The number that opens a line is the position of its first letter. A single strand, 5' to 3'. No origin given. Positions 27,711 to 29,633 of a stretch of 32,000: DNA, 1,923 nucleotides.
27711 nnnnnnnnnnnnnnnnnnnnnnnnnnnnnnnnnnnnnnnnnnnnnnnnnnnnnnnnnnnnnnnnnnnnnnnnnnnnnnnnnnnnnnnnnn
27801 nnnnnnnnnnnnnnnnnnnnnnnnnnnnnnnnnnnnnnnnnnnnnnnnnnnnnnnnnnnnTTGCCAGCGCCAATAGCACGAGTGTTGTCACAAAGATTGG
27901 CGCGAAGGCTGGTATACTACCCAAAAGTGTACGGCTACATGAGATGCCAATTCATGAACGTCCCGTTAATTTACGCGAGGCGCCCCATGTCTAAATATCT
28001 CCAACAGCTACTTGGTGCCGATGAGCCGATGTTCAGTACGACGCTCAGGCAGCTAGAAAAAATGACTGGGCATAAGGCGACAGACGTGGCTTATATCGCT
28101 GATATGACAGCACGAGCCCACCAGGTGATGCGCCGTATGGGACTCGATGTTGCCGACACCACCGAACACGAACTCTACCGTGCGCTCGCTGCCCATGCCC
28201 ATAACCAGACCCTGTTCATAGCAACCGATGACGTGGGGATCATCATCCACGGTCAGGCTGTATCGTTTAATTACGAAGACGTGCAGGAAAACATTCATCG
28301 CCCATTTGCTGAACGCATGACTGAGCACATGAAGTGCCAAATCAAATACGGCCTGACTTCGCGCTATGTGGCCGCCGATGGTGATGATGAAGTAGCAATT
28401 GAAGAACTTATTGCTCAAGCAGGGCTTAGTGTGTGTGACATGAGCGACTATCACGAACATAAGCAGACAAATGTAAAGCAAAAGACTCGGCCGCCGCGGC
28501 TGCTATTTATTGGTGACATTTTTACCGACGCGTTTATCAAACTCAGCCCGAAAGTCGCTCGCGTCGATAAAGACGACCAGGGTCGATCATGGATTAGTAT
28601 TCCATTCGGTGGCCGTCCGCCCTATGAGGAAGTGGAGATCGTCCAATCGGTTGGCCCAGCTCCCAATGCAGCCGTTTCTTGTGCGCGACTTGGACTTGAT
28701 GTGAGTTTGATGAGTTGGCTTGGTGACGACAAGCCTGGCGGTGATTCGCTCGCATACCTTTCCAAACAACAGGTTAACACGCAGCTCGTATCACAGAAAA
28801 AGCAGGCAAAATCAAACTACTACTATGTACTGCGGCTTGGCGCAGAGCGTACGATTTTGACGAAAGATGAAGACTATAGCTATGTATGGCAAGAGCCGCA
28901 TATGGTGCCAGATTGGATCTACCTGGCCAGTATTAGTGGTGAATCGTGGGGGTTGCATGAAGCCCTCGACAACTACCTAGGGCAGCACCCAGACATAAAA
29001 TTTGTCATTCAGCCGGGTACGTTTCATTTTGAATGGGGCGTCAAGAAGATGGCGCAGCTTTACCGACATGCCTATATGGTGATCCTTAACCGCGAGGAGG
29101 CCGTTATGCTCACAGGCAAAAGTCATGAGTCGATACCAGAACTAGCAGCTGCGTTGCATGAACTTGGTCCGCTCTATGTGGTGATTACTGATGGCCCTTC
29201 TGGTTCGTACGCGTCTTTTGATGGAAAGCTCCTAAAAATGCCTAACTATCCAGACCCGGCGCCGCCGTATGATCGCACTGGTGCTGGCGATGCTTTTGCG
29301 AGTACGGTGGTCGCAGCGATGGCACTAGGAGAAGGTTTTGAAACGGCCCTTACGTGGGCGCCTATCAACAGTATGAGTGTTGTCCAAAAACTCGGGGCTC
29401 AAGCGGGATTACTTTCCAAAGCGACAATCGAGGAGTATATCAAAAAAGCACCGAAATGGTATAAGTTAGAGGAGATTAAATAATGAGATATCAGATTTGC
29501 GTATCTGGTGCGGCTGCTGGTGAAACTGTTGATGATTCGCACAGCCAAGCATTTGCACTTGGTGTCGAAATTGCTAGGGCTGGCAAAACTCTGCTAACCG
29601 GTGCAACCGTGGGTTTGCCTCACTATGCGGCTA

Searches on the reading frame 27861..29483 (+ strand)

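Call 46: search_protein_families(library=pfam, proteins=[window:27861-29483:+], max_evalue=0.001)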
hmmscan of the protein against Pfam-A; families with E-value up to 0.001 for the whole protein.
window:27861-29483:+ (540 aa): 2 families
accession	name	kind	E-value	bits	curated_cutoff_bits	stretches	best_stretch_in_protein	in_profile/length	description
PF00294.29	PfkB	-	1.9e-31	110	25.8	1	265-516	37-298/302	pfkB family carbohydrate kinase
PF08543.17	Phos_pyr_kin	-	4.2e-05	23.5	27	1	396-500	111-224/246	Phosphomethylpyrimidine kinase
